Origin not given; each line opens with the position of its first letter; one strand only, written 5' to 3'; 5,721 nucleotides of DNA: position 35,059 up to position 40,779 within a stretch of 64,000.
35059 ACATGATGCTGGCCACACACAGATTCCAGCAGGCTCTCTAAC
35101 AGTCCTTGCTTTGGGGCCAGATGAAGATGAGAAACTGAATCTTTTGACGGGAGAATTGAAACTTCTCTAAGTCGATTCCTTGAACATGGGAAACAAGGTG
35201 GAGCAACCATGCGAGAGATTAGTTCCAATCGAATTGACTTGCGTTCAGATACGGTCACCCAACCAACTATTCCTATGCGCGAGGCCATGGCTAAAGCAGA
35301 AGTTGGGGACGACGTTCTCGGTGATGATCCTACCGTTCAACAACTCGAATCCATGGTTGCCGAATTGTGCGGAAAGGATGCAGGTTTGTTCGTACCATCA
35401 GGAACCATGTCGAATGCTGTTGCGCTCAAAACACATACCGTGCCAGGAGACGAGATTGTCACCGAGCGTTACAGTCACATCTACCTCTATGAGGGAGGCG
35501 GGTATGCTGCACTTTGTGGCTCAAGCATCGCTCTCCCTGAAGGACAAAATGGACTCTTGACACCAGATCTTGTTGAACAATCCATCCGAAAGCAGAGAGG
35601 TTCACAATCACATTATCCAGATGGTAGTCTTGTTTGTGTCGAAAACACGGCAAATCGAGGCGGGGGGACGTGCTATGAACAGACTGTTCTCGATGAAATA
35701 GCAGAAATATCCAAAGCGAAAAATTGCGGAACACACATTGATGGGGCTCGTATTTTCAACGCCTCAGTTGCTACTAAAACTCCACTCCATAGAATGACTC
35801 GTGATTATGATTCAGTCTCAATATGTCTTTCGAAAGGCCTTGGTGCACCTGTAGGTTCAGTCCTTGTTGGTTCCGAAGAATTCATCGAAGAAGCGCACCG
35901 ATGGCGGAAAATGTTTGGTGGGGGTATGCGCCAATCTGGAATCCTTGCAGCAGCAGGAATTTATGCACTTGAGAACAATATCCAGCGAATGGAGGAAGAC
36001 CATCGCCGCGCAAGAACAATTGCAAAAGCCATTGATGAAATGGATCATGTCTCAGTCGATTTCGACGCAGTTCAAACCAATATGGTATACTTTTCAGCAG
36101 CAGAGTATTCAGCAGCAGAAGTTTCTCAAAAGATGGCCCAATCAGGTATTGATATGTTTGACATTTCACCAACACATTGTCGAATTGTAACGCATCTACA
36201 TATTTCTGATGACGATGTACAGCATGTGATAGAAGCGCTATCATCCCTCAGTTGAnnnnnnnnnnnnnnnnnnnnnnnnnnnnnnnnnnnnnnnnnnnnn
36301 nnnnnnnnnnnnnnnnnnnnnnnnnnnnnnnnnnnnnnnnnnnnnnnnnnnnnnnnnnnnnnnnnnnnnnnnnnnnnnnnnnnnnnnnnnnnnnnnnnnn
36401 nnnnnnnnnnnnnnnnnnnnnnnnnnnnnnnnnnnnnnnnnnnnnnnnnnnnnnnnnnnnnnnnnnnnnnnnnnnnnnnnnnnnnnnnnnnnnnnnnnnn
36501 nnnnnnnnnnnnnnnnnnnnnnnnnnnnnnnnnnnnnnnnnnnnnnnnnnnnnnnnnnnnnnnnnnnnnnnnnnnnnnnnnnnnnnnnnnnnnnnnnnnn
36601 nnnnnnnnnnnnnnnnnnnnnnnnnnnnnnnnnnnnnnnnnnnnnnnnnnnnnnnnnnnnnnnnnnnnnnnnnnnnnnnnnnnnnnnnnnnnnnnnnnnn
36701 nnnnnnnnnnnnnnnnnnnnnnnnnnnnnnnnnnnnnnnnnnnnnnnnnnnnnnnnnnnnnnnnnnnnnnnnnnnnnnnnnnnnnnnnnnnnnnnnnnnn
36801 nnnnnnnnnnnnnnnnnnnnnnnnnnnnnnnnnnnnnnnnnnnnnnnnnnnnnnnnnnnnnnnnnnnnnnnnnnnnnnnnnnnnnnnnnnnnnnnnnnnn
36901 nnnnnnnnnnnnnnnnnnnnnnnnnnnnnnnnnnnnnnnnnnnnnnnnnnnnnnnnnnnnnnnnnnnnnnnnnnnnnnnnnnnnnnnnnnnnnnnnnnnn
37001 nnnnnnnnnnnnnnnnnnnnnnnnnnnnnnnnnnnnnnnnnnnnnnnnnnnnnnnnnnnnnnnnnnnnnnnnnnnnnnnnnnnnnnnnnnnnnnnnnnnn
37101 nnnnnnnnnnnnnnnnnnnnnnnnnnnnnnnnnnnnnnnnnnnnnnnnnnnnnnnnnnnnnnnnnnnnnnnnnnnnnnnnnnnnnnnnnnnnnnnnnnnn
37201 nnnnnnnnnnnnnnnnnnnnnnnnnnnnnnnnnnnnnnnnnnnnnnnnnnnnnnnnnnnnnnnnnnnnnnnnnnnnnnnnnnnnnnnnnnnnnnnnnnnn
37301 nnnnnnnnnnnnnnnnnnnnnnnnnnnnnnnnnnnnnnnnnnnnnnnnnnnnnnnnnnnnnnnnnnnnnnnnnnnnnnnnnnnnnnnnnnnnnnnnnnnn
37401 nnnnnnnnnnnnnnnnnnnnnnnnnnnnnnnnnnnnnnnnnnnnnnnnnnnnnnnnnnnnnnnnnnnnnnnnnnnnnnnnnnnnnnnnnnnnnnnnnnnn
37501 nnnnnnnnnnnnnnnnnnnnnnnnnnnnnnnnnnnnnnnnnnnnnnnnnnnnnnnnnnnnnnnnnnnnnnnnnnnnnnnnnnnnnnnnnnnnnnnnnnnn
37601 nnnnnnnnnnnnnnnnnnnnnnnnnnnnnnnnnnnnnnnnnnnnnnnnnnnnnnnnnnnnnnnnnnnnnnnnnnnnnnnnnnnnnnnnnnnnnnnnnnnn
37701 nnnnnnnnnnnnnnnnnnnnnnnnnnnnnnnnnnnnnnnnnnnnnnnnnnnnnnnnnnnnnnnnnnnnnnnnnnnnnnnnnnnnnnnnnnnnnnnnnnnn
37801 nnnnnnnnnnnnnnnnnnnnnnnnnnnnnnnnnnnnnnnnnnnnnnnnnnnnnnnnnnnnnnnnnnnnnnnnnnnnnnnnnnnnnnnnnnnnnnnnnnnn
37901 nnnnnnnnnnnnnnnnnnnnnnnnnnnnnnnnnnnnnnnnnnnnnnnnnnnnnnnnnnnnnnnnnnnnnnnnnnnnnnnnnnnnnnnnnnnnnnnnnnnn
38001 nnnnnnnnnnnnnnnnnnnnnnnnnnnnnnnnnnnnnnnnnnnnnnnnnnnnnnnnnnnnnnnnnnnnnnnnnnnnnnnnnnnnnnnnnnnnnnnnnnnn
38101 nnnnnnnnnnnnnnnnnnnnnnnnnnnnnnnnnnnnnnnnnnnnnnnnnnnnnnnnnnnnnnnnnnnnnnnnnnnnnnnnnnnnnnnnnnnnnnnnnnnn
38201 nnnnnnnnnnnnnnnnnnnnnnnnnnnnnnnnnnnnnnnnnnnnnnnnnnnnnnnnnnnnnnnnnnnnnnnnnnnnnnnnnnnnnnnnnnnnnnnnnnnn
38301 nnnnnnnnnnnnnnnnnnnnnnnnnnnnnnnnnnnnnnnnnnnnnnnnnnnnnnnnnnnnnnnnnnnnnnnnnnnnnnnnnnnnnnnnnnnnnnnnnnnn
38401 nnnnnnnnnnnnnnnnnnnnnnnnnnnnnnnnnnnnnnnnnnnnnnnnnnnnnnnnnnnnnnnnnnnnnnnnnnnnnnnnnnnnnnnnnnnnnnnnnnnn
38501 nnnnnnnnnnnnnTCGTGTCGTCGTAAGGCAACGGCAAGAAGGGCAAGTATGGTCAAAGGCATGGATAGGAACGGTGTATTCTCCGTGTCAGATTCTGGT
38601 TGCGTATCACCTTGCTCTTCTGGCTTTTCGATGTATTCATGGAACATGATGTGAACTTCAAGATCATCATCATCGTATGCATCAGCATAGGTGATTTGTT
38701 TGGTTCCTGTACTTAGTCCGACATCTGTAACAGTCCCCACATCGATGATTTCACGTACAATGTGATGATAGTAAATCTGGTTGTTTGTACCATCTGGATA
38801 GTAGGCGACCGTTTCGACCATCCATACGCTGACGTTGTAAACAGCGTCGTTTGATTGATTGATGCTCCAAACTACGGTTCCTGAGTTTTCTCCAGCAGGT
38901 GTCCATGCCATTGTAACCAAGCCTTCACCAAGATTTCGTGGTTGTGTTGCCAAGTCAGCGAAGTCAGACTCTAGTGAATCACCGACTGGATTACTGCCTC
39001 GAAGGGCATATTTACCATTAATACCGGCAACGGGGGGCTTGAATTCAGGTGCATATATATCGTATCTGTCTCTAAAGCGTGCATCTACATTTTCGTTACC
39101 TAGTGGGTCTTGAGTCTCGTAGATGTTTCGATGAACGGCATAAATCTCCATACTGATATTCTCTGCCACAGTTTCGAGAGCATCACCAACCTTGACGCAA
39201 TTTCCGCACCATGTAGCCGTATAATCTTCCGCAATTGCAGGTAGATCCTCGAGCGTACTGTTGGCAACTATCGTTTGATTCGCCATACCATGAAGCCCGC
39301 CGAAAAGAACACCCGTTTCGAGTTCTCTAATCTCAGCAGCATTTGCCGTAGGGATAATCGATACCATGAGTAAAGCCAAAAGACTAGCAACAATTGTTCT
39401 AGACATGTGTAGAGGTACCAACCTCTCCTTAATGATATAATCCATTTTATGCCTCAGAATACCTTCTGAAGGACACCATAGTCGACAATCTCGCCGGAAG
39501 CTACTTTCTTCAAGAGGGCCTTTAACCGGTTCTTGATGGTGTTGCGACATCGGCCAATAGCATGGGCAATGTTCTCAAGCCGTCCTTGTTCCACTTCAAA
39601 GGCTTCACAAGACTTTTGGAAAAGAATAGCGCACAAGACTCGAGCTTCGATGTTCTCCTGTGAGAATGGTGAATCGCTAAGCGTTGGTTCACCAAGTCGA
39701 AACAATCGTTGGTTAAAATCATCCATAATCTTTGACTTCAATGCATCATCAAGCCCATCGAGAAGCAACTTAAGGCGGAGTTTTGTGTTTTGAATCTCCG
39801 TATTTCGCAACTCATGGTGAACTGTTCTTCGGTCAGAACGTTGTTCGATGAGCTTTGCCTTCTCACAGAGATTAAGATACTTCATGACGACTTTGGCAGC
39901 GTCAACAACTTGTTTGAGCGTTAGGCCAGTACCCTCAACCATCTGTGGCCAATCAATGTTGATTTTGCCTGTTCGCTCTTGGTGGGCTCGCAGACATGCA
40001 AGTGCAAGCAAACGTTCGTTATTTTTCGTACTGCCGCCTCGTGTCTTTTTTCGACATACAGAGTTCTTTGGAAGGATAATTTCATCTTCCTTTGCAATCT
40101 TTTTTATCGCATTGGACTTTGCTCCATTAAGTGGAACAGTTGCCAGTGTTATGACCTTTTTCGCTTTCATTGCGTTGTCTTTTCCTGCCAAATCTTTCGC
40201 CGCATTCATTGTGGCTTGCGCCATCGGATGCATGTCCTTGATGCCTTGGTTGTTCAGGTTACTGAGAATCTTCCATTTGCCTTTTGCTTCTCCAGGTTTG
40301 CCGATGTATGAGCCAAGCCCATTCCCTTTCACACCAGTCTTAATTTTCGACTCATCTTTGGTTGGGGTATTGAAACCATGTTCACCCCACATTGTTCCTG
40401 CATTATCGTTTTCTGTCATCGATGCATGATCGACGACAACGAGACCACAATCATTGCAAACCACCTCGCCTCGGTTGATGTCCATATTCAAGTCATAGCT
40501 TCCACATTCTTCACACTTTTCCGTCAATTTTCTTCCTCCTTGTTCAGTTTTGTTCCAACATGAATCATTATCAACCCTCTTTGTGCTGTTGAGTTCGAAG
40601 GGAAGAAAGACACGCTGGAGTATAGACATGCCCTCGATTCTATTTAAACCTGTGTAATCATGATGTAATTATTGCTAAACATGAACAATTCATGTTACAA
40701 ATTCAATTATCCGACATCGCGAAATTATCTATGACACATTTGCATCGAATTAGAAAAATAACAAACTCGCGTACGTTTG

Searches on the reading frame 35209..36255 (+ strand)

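Call 37: search_protein_families(library=pfam, proteins=[window:35209-36255:+], max_evalue=0.001)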
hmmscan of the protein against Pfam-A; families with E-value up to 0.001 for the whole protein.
window:35209-36255:+ (348 aa): 3 families
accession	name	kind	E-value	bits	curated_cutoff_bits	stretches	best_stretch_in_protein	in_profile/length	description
PF01212.27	Beta_elim_lyase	-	6.8e-102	341.1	27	1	10-297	1-287/288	Beta-eliminating lyase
PF01053.26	Cys_Met_Meta_PP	-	3.4e-05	23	27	1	40-285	51-277/381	Cys/Met metabolism PLP-dependent enzyme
PF01041.23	DegT_DnrJ_EryC1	-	6.2e-05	22.8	19.8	0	40-89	23-73/360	DegT/DnrJ/EryC1/StrS aminotransferase family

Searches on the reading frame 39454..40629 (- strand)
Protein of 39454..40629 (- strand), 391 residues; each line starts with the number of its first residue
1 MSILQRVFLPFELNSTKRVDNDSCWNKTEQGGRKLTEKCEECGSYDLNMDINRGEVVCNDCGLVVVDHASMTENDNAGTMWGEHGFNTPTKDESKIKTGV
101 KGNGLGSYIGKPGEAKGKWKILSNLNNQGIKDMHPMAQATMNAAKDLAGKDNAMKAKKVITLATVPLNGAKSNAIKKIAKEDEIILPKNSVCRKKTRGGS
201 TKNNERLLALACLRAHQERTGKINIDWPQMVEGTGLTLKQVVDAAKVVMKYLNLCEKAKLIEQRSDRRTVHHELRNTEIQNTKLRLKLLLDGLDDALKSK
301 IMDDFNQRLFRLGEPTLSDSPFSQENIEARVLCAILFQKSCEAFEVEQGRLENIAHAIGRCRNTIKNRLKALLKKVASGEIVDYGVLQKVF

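Call 37: search_protein_families(library=pfam, proteins=[window:39454-40629:-], max_evalue=0.001)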
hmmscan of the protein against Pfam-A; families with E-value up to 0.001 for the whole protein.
window:39454-40629:- (391 aa): 1 family
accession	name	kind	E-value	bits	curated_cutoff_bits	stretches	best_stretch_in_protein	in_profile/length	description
PF08271.17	Zn_Ribbon_TF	-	2.1e-06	27.6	29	1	38-68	2-32/43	TFIIB zinc-binding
